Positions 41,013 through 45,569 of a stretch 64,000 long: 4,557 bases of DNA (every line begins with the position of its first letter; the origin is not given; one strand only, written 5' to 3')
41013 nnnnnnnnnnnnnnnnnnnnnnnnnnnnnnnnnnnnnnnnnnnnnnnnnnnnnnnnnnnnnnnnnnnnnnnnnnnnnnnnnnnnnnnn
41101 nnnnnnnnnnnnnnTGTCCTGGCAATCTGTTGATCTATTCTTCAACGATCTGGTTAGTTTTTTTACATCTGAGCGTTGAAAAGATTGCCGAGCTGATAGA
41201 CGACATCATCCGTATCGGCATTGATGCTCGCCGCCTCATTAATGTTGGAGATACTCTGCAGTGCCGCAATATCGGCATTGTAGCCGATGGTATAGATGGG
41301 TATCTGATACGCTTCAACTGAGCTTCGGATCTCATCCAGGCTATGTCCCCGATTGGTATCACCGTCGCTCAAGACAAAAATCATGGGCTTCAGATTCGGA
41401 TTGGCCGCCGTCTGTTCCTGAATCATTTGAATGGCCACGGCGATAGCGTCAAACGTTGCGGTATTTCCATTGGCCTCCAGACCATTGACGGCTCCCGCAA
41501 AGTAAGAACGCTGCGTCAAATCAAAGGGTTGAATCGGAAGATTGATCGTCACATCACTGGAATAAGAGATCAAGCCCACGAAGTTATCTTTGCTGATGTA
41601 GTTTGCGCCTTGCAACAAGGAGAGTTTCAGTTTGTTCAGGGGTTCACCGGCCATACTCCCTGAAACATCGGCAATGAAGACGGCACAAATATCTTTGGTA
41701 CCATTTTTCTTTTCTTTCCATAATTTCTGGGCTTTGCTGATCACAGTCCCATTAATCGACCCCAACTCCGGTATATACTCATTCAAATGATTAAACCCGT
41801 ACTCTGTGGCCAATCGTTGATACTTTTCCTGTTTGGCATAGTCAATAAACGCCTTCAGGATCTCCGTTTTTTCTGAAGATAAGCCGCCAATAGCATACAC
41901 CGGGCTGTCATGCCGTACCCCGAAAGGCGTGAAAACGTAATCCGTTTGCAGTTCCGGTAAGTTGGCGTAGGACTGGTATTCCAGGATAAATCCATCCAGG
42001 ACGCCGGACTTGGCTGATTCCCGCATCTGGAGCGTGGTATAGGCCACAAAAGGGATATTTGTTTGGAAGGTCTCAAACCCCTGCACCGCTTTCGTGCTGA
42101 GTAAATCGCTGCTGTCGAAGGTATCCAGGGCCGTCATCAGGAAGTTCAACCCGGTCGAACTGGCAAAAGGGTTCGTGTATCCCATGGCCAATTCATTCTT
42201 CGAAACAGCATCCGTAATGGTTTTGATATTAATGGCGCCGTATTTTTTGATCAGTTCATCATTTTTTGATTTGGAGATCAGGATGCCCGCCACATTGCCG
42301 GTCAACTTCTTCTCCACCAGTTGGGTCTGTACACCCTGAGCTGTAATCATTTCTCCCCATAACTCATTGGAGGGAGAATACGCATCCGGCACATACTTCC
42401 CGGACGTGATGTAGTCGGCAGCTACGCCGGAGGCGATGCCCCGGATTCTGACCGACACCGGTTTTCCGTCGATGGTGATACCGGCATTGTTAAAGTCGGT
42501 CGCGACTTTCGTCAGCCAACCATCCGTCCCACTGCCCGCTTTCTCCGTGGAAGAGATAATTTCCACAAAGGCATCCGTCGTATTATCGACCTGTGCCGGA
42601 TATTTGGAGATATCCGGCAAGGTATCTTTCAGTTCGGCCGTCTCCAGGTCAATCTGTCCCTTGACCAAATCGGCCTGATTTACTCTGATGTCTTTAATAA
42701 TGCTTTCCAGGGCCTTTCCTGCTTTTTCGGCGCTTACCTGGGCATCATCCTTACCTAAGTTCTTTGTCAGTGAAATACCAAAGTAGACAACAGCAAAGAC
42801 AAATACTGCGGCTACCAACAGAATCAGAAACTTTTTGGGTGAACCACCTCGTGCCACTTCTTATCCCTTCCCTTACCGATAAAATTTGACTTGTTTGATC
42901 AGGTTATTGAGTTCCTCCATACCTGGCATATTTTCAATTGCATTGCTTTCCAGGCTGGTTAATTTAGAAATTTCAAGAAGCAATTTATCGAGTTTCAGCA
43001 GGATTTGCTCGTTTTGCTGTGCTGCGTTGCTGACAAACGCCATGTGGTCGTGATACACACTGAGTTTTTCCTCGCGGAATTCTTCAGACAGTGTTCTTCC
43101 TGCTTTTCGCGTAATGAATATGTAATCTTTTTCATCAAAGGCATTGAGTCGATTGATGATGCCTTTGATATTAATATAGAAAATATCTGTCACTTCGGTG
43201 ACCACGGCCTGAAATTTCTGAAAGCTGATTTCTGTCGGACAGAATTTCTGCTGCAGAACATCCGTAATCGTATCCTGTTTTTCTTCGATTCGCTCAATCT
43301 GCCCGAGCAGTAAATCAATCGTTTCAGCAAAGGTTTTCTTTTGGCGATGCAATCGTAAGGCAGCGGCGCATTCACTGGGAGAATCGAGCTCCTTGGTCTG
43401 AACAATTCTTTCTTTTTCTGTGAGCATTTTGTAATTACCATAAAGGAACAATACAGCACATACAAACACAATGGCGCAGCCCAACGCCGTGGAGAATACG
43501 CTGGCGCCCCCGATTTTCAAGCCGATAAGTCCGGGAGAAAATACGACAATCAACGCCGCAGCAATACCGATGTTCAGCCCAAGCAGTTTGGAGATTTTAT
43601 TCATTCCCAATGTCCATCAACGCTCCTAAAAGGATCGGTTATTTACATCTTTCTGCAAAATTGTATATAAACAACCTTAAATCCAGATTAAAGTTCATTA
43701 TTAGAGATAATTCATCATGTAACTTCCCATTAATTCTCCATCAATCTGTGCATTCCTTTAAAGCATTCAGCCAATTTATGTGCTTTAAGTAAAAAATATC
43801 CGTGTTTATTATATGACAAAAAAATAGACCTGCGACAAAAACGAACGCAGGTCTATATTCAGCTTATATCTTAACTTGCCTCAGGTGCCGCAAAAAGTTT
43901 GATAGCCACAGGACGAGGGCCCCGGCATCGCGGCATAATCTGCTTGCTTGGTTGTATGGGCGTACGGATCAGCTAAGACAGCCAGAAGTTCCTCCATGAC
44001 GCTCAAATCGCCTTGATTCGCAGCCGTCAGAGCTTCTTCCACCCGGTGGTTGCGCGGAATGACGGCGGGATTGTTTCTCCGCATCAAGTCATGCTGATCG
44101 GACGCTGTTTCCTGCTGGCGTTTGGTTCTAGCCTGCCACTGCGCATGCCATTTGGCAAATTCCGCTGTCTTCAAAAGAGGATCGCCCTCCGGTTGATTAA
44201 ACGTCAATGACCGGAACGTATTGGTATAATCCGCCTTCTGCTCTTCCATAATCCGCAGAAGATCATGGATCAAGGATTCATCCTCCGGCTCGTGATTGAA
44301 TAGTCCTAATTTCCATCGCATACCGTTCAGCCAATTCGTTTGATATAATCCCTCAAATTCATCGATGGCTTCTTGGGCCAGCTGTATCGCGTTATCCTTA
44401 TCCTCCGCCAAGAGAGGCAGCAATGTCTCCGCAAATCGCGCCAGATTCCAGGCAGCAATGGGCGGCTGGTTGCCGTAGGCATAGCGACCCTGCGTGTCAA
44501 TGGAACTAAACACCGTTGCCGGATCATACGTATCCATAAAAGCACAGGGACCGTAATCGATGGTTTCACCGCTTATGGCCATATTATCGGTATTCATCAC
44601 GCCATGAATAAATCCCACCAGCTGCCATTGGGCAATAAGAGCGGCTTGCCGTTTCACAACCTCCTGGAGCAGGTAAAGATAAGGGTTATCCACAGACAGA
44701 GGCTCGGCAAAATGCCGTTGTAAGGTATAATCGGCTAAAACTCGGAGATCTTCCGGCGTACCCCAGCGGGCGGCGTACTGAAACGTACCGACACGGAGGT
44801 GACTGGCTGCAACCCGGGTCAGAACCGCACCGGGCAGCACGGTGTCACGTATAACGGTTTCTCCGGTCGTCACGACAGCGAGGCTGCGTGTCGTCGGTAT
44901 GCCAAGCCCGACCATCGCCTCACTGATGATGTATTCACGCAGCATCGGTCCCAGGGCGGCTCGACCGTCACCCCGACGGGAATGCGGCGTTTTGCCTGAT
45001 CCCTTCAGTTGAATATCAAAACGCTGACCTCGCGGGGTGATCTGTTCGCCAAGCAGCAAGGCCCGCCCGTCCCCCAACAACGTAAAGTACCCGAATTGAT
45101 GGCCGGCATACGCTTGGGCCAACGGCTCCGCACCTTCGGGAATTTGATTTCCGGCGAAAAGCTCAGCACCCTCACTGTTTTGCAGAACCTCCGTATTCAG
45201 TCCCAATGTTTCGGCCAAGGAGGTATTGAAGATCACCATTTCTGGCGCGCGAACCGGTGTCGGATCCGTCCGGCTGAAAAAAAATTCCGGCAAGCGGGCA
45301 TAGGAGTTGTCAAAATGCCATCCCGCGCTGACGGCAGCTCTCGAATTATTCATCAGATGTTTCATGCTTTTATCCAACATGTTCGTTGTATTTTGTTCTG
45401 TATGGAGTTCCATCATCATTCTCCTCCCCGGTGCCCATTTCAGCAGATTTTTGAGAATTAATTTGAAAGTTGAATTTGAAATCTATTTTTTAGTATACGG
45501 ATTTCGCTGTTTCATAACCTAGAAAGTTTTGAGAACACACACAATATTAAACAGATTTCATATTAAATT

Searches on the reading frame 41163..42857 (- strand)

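Call 77: search_protein_families(library=pfam, proteins=[window:41163-42857:-], max_evalue=0.00001)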
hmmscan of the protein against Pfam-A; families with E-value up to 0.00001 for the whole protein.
window:41163-42857:- (564 aa): 3 families
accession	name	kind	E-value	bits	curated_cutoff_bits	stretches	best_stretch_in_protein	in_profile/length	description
PF00092.34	VWA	-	1.8e-15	58.1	23.8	1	393-546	3-162/174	von Willebrand factor type A domain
PF13531.11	SBP_bac_11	-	4.6e-13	49.9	25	1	108-355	6-226/227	Bacterial extracellular solute-binding protein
PF13519.12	VWA_2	-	1e-10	42.6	27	1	393-499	2-106/107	von Willebrand factor type A domain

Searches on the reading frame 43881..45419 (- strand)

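Call 77: search_protein_families(library=pfam, proteins=[window:43881-45419:-], max_evalue=0.00001)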
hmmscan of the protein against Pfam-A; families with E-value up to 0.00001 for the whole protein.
window:43881-45419:- (512 aa): 1 family
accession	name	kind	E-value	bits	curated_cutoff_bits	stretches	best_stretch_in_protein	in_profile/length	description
PF02696.19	SelO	-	6.6e-113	378.4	22.8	1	36-480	7-463/466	Protein adenylyltransferase SelO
